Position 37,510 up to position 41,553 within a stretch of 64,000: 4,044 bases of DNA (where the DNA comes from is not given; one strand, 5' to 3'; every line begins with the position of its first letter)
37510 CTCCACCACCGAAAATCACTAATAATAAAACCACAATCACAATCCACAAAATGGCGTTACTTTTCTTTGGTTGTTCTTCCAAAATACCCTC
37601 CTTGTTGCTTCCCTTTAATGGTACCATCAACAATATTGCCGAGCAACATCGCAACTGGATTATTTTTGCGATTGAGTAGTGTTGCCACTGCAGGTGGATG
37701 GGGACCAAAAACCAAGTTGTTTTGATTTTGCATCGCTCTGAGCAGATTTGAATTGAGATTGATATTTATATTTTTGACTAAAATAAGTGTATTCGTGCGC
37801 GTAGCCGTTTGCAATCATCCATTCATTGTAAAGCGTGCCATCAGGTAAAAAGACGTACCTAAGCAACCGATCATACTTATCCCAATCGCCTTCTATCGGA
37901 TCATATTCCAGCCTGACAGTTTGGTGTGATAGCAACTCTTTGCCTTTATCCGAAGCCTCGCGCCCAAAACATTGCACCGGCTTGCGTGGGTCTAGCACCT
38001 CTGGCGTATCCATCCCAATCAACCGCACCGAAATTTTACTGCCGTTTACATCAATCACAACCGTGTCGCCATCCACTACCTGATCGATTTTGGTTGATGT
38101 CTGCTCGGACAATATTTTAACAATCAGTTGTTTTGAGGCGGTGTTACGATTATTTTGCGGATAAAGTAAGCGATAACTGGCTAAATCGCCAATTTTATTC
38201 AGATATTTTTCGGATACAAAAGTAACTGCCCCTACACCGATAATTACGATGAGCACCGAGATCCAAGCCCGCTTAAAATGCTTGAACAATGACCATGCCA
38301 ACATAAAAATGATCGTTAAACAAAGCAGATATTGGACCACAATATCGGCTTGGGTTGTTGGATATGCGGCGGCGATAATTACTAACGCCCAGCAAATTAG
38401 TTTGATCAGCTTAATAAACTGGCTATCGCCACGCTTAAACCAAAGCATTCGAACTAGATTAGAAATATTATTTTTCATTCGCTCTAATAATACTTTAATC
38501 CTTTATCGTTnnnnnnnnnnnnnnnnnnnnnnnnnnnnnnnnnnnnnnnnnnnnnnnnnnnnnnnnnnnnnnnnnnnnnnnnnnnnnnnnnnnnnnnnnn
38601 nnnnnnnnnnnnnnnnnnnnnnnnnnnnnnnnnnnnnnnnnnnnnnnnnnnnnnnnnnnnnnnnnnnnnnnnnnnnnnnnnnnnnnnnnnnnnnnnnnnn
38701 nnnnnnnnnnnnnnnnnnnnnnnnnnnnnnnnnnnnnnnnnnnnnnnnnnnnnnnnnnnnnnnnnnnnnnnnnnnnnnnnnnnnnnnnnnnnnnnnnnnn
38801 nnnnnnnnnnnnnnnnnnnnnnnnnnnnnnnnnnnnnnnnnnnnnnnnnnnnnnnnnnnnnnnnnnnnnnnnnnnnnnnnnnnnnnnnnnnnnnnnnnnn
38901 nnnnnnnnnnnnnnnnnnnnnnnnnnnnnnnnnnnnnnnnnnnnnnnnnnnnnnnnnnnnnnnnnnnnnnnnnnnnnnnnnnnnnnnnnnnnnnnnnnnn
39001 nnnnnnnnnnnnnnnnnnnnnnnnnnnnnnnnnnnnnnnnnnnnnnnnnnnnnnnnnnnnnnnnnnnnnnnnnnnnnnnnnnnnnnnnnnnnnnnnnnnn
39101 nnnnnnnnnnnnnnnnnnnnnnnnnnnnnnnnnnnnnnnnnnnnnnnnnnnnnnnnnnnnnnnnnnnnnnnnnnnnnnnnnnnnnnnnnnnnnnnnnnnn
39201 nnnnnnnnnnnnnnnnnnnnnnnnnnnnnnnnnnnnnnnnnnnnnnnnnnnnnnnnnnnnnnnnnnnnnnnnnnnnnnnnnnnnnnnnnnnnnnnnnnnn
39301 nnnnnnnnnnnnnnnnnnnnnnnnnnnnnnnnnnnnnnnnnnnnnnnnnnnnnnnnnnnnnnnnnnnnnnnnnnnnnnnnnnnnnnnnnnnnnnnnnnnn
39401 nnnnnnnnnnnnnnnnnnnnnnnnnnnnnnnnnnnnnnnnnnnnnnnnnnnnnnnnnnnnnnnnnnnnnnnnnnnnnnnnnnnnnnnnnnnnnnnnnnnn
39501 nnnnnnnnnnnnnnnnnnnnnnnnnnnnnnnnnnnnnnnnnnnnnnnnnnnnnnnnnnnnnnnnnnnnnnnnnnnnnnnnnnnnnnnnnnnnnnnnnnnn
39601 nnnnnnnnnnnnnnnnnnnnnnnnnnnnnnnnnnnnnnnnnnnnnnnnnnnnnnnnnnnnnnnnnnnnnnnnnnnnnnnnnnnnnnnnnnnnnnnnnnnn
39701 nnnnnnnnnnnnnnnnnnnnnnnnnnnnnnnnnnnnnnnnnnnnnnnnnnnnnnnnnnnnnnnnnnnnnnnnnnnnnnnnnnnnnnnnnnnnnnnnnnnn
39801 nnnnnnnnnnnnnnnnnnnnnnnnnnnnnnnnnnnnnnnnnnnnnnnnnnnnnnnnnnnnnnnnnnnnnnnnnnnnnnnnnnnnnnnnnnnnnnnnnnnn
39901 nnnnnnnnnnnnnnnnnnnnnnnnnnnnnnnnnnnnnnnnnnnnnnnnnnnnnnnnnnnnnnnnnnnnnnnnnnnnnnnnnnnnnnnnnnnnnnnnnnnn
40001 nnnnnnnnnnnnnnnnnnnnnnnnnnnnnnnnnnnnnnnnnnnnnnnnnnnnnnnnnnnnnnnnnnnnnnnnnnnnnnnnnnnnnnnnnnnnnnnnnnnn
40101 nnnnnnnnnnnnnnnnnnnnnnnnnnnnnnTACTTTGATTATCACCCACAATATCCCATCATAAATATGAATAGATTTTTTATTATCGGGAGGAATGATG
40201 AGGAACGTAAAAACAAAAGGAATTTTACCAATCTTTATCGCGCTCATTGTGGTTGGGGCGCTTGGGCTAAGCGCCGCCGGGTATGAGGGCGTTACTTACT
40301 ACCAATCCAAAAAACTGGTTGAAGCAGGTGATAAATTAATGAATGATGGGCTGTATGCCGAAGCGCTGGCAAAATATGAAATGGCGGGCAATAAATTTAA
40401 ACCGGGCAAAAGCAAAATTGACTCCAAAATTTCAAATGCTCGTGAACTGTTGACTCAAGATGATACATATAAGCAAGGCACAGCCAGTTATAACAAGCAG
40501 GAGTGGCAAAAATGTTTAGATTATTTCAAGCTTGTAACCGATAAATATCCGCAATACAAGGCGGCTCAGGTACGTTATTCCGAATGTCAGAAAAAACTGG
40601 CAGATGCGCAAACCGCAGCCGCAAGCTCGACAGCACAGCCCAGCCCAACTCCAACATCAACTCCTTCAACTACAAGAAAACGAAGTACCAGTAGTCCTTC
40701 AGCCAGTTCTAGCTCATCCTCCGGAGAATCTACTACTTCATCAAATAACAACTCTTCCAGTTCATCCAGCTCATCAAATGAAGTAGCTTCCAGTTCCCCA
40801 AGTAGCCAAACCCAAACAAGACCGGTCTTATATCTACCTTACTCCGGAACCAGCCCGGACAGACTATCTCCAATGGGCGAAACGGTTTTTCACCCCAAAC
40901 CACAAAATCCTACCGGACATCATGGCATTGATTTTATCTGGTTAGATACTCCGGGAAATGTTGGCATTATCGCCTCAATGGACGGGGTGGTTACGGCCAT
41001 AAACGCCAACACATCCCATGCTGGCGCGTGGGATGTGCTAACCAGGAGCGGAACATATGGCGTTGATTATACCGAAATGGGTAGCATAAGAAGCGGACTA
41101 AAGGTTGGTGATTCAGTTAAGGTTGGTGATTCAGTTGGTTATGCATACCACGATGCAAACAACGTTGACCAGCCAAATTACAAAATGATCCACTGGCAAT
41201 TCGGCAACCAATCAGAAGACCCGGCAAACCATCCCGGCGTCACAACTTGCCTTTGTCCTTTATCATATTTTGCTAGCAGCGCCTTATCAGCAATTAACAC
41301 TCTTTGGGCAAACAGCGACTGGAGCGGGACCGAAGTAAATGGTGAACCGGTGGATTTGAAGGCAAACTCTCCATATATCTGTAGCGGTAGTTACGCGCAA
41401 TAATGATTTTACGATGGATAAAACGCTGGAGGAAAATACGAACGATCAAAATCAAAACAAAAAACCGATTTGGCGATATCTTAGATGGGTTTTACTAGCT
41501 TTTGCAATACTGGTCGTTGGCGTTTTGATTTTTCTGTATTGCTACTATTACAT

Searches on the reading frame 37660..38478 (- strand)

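Call 89: search_protein_families(library=pfam, proteins=[window:37660-38478:-], max_evalue=0.001)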
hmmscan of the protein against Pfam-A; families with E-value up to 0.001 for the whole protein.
window:37660-38478:- (272 aa): 1 family
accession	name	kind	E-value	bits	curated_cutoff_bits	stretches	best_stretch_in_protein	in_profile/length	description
PF00565.23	SNase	-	4.7e-22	78.9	21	1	151-259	2-106/107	Staphylococcal nuclease homologue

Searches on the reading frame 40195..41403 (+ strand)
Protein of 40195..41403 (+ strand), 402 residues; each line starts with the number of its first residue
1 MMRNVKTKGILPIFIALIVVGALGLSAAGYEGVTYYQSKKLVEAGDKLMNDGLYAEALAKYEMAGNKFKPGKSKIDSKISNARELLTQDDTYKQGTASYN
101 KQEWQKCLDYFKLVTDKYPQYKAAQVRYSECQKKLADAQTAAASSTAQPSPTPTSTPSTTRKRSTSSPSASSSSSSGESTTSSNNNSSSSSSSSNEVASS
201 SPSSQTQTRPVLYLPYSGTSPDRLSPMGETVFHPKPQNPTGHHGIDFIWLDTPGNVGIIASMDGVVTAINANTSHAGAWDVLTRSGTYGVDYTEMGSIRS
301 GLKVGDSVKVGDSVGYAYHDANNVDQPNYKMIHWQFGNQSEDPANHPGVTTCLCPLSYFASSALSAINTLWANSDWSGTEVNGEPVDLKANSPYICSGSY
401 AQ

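Call 58: search_protein_families(library=pfam, proteins=[window:40195-41403:+], max_evalue=0.0001)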
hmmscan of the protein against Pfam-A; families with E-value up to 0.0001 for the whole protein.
window:40195-41403:+ (402 aa): 1 family
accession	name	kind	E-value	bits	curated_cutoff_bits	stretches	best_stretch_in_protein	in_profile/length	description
PF01551.29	Peptidase_M23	-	9e-06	26.2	28.7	1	241-337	2-88/96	Peptidase family M23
